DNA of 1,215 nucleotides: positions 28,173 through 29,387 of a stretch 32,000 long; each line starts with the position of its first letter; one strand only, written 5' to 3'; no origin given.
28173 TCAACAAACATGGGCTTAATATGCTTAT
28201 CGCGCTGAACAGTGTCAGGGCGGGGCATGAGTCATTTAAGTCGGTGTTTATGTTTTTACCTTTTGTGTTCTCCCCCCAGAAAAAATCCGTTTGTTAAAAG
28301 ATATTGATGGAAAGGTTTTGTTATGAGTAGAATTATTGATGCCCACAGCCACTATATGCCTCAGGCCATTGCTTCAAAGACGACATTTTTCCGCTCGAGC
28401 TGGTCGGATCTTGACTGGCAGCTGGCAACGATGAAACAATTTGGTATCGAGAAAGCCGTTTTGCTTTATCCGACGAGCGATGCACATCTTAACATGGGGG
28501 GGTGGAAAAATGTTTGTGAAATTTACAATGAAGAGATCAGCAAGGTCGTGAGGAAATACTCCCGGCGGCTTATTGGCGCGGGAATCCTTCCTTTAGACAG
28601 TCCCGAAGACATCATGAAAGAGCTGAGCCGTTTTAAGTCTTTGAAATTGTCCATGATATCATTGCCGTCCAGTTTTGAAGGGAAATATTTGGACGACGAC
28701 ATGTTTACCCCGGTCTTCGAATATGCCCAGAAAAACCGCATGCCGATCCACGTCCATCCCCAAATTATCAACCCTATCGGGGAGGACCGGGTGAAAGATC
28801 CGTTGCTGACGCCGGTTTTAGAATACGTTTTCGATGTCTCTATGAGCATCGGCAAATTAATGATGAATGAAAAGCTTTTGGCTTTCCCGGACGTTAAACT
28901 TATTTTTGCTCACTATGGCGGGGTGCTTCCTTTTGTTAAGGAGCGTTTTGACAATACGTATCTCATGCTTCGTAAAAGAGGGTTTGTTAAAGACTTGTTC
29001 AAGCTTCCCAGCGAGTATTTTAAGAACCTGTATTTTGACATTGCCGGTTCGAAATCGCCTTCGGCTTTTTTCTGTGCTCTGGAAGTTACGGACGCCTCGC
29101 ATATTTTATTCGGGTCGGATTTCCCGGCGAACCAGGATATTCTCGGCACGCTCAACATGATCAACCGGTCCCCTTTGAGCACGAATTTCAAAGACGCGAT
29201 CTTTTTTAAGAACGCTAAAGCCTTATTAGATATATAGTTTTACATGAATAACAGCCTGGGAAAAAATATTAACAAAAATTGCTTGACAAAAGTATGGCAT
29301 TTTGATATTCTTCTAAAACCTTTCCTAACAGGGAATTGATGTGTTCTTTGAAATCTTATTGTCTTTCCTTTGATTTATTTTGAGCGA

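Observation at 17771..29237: Type II polyketide-synthase-like biosynthetic gene cluster with a B12-radical-SAM enzyme, in a PVC-like (non-actinobacterial) genome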

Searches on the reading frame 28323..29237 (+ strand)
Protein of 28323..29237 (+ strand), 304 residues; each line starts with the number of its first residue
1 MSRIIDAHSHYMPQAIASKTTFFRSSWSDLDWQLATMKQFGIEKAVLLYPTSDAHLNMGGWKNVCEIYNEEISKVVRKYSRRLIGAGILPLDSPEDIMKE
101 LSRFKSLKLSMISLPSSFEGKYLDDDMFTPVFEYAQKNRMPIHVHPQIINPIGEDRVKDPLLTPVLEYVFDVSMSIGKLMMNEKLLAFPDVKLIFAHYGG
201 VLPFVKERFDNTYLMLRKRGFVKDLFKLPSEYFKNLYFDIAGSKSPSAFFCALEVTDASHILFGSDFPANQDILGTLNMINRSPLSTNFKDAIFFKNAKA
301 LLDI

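Call 5: search_protein_families(library=pfam, proteins=[window:28323-29237:+], max_evalue=0.01)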
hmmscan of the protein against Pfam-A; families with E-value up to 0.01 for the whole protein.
window:28323-29237:+ (304 aa): 1 family
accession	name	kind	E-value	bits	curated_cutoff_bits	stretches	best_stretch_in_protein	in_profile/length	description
PF04909.20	Amidohydro_2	-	3.7e-21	76.6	26.4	1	5-303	1-288/289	Amidohydrolase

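Call 26: search_solved_structures(query=window:28323-29237:+, max_evalue=0.01)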
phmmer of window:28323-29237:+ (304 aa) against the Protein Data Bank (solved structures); distinct sequences matched with E-value up to 0.01: 36.
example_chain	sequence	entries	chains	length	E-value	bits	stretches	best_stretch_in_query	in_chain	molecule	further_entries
4icm_A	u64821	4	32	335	4.3e-16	62.4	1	61-299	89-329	5-carboxyvanillate decarboxylase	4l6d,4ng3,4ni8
4ign_A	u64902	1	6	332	7e-16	61.7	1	60-269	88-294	2-amino-3-carboxymuconate-6-semialdehyde decarboxylase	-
4igm_A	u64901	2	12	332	7.1e-16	61.7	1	60-269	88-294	2-amino-3-carboxymuconate-6-semialdehyde decarboxylase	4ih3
4ofc_A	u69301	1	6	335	7.4e-16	61.6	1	60-269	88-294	2-amino-3-carboxymuconate-6-semialdehyde decarboxylase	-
2wm1_A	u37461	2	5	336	7.4e-16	61.6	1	60-269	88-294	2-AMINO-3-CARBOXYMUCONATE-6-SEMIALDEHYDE DECARBOXYLASE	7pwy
4inf_A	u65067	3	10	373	1.2e-14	57.7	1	31-299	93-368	METAL-DEPENDENT HYDROLASE | 5-Carboxyvanillate Decarboxylase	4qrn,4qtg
3nur_A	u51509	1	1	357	4.4e-14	55.8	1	14-302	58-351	Amidohydrolase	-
2f6k_A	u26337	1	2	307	4.7e-14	55.7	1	5-302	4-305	metal-dependent hydrolase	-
4qs5_A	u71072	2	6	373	5.7e-14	55.4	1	31-299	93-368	Ligw2 Decarboxylase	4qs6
3ij6_A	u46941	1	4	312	3.3e-13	52.9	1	62-298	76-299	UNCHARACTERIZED METAL-DEPENDENT HYDROLASE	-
4hjw_A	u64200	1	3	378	8.5e-13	51.6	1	49-269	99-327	Uracil-5-carboxylate decarboxylase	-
4hk5_A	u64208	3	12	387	2.7e-11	46.7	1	63-269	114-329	Uracil-5-carboxylate decarboxylase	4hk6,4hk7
4lak_A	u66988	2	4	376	1e-10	44.7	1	63-268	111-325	Uracil-5-carboxylate decarboxylase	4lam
8yt2_A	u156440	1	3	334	1.3e-10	44.4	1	88-301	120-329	2-amino-3-carboxymuconate 6-semialdehyde decarboxylase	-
4lal_A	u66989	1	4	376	2.1e-10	43.8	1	63-268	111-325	Uracil-5-carboxylate decarboxylase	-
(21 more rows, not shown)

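Call 44: search_protein_families(library=ncbifam, proteins=[window:28323-29237:+], max_evalue=1e-10)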
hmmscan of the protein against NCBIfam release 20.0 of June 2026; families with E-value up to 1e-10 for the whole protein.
window:28323-29237:+ (304 aa): 0 families
